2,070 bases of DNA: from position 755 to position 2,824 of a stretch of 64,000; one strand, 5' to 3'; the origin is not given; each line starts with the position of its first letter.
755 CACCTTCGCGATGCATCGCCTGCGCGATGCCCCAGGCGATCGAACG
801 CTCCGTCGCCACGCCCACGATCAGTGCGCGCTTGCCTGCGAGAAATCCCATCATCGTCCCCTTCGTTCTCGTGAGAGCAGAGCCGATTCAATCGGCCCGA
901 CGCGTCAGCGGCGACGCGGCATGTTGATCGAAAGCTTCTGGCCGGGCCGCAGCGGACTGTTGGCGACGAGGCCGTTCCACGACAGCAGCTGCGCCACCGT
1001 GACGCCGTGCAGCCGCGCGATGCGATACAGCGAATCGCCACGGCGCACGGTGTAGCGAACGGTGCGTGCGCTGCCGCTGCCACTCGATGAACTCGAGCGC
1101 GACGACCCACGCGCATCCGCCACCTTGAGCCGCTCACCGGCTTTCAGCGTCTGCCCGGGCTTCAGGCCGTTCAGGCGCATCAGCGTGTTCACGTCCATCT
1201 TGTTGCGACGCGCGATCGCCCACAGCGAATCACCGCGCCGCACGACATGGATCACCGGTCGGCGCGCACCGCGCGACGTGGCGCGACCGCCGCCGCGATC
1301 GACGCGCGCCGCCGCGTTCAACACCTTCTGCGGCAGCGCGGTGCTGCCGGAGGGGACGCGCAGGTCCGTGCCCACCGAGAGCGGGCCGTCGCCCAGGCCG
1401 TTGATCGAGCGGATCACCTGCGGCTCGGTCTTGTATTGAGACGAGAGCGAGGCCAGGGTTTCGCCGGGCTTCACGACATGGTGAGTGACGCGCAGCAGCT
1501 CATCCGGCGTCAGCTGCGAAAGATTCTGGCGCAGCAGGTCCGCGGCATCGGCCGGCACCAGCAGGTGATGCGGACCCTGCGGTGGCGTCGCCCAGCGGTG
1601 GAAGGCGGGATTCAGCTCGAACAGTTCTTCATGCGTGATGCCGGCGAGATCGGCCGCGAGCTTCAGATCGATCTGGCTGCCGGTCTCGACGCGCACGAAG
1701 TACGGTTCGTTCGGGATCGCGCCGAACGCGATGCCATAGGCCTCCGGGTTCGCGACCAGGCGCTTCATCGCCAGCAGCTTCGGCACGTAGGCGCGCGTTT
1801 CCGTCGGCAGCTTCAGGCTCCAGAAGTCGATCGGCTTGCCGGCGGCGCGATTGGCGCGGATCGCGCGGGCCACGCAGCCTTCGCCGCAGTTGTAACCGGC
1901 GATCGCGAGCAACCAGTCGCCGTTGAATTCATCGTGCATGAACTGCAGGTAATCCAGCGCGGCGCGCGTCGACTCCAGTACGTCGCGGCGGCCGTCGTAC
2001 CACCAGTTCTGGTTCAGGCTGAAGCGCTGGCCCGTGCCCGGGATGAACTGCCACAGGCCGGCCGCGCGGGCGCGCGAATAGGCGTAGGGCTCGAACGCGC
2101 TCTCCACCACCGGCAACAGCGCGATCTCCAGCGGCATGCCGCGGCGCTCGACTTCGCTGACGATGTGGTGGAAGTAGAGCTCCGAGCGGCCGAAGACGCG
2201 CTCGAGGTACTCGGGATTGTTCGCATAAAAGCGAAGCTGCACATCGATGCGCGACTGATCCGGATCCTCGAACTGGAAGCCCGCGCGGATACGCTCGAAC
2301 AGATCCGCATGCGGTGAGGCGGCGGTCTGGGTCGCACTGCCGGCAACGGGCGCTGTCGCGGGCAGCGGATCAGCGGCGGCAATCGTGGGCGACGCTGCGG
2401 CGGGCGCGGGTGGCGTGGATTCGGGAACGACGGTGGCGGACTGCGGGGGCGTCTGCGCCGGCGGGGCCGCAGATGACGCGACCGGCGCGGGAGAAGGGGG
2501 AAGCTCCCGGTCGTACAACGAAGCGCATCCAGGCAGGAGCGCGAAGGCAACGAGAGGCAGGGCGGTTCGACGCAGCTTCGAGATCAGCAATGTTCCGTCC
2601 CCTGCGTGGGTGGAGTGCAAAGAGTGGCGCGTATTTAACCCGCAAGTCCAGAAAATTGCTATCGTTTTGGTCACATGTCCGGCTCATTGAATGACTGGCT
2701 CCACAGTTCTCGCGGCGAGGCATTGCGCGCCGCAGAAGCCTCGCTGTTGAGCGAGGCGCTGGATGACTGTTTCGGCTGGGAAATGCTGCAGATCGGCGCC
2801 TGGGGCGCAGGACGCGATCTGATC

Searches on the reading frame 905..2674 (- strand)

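Call 38: search_protein_families(library=ncbifam, proteins=[window:905-2674:-], max_evalue=1e-15)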
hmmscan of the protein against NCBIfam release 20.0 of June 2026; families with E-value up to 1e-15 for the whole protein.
window:905-2674:- (589 aa): 5 families
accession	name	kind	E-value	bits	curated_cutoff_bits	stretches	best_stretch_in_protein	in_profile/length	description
NF008050.0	PRK10783.1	equivalog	7.9e-116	387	508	2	115-447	52-394/457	murein transglycosylase D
NF004974.0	PRK06347.1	equivalog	6.4e-20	71.7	701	1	399-583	334-523/592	1,4-beta-N-acetylmuramoylhydrolase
NF040883.1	amid_act_ActS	equivalog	3.9e-19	68.9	375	0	465-532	25-92/242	amidase activator ActS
NF047755.1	LIC_10271_M23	exception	3.1e-18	66.3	180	0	468-525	19-76/207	LIC_10271 family cell wall hydrolase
NF042931.1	SAG1386_EF1546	equivalog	3.8e-16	59.6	80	0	524-584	95-158/158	SAG1386/EF1546 family surface-associated protein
